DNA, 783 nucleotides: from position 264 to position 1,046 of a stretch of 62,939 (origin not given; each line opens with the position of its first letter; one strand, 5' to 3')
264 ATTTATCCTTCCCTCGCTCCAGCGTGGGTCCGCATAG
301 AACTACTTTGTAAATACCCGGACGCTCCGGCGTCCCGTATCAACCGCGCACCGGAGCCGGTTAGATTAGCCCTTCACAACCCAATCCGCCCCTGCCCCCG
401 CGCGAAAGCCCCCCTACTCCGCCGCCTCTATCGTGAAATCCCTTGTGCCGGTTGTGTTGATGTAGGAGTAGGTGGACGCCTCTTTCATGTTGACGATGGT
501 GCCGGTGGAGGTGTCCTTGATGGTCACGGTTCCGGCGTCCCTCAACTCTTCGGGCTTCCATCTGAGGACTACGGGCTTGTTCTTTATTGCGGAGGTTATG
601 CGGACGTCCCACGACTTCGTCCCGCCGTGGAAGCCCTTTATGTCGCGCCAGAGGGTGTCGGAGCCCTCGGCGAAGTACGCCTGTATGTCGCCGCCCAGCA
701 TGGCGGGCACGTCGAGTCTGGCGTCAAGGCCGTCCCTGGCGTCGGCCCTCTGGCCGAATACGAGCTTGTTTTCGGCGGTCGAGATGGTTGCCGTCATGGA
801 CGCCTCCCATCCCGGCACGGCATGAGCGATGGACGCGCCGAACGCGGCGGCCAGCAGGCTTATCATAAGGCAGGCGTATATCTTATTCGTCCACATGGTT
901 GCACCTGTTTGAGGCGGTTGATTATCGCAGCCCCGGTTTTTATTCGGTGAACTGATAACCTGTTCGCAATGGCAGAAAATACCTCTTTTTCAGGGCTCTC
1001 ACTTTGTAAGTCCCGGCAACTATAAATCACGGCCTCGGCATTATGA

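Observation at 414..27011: About 26.6-kb co-directional cluster of eight secreted scaffold/binding proteins (three giants): candidate undescribed extracellular assembly system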

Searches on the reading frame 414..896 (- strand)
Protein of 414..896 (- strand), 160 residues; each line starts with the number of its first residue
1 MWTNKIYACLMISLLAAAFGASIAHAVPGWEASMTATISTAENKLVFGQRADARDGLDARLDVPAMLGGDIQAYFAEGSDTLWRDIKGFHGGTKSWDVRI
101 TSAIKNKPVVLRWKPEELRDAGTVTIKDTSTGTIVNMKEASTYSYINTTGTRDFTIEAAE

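Call 4: search_protein_families(library=pfam, proteins=[window:414-896:-], max_evalue=0.01)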
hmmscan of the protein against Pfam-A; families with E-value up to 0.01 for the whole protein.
window:414-896:- (160 aa): 0 families

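Call 9: search_protein_families(library=ncbifam, proteins=[window:414-896:-], max_evalue=0.01)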
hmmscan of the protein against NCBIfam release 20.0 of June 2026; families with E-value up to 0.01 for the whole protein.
window:414-896:- (160 aa): 0 families

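Call 78: search_protein_representatives(protein=window:414-896:-)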
Query: 160 residues. Proteins with E-value up to 0.001 (for the whole library): 267; up to 1e-10: 109; up to 1e-30: 6. The best 150 are listed.
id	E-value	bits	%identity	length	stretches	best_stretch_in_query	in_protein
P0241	1.6e-101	352.7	100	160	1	1-160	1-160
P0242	9.4e-35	135.9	43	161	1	18-158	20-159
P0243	9.0e-33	129.5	45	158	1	10-158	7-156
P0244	6.2e-32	126.7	45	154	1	11-158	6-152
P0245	1.4e-31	125.6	42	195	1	8-158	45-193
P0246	1.7e-31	125.3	42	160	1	8-155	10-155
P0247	4.1e-30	120.8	42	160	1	10-149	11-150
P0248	1.4e-29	119.1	43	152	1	11-157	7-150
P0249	2.8e-28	114.9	46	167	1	21-157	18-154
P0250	4.4e-28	114.2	46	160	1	21-158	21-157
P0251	2.8e-27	111.6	40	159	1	5-158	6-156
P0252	3.3e-27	111.4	41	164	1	5-157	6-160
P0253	1.0e-26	109.8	41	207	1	12-158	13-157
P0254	2.2e-26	108.7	44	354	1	17-154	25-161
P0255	2.3e-26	108.7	41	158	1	7-160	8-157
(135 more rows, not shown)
